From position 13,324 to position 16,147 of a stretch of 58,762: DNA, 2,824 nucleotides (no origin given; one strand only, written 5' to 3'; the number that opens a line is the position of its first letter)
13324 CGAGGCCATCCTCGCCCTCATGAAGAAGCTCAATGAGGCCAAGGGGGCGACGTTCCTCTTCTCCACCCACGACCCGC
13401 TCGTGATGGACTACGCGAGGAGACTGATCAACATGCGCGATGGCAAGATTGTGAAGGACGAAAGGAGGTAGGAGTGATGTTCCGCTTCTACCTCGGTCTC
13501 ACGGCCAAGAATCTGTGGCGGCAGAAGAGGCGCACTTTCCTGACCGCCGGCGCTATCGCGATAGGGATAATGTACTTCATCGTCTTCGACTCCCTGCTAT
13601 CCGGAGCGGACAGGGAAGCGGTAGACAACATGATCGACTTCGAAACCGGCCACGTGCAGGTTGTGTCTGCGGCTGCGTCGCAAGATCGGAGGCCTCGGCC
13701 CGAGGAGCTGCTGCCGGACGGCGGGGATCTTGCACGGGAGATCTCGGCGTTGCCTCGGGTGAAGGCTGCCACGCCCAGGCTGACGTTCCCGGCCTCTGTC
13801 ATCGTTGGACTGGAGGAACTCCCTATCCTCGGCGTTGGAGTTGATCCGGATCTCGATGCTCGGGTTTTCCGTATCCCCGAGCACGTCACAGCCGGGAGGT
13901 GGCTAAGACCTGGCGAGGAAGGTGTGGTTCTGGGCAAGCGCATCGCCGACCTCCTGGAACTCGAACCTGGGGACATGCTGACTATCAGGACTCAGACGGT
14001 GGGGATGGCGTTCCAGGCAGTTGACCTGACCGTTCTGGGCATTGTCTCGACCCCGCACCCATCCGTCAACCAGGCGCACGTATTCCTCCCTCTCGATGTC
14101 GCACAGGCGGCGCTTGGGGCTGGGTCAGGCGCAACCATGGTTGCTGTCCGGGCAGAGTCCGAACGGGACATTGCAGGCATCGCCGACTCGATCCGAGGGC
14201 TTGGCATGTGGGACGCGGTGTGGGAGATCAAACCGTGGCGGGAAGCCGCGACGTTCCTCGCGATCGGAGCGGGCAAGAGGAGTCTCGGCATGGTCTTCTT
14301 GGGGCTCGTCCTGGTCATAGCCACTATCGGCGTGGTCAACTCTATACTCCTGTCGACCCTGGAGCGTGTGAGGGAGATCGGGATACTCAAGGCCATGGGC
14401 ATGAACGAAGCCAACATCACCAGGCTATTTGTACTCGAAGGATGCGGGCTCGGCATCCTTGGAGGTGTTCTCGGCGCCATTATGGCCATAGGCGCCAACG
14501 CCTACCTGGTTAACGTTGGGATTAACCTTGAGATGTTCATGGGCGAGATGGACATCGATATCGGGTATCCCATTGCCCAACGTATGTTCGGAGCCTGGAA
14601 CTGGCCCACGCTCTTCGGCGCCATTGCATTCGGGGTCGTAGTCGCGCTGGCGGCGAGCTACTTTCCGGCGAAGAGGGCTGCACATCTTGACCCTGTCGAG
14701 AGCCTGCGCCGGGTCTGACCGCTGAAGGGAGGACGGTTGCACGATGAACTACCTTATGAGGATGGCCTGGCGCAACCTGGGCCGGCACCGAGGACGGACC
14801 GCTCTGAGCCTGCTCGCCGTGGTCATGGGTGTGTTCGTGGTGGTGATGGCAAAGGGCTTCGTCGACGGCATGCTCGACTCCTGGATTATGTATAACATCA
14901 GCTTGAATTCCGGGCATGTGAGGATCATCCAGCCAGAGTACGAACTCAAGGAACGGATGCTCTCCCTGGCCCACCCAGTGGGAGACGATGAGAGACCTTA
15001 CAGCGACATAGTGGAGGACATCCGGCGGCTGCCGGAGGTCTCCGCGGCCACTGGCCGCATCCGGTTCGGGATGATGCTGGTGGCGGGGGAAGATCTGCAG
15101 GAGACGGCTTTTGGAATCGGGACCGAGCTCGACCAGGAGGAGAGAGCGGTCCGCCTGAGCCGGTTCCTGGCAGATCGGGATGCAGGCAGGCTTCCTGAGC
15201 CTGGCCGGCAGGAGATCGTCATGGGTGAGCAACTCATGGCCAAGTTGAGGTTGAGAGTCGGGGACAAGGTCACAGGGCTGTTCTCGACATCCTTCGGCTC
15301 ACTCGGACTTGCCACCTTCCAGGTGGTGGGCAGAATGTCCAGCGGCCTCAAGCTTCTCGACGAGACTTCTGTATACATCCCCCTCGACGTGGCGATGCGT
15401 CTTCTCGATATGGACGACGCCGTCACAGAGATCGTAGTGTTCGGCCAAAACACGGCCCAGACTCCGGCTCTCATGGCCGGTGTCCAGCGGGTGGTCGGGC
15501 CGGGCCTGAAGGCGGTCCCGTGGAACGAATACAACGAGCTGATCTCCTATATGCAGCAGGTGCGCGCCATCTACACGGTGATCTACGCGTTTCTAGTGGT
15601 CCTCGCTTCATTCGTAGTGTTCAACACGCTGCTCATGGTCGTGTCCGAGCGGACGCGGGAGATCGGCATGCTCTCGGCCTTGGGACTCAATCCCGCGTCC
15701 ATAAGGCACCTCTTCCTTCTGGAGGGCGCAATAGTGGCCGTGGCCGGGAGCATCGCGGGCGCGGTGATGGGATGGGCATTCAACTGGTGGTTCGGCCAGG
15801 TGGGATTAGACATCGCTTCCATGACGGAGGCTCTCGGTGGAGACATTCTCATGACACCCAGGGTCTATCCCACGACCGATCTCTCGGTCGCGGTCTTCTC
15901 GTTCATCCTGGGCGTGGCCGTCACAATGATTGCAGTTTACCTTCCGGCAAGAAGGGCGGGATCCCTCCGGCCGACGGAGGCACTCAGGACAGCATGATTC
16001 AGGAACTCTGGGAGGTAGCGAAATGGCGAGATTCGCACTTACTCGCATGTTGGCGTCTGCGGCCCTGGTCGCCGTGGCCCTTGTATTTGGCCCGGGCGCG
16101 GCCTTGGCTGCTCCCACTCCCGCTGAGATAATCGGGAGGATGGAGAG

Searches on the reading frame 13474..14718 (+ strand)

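Call 38: search_protein_families(library=pfam, proteins=[window:13474-14718:+], max_evalue=0.001)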
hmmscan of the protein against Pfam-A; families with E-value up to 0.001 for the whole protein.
window:13474-14718:+ (414 aa): 2 families
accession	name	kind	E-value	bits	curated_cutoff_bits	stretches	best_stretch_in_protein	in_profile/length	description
PF12704.14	MacB_PCD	-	2.9e-21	77.1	27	1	21-242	1-206/207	MacB-like periplasmic core domain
PF02687.27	FtsX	-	1.2e-17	64.5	25.5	1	273-407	1-120/120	FtsX-like permease C-terminal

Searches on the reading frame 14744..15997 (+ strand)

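Call 38: search_protein_families(library=pfam, proteins=[window:14744-15997:+], max_evalue=0.001)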
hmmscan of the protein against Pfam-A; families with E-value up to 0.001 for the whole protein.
window:14744-15997:+ (417 aa): 2 families
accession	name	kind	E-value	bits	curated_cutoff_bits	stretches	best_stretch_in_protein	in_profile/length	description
PF02687.27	FtsX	-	2e-18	67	25.5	1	279-407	2-117/120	FtsX-like permease C-terminal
PF12704.14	MacB_PCD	-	6.9e-16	59.6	27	1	19-249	1-206/207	MacB-like periplasmic core domain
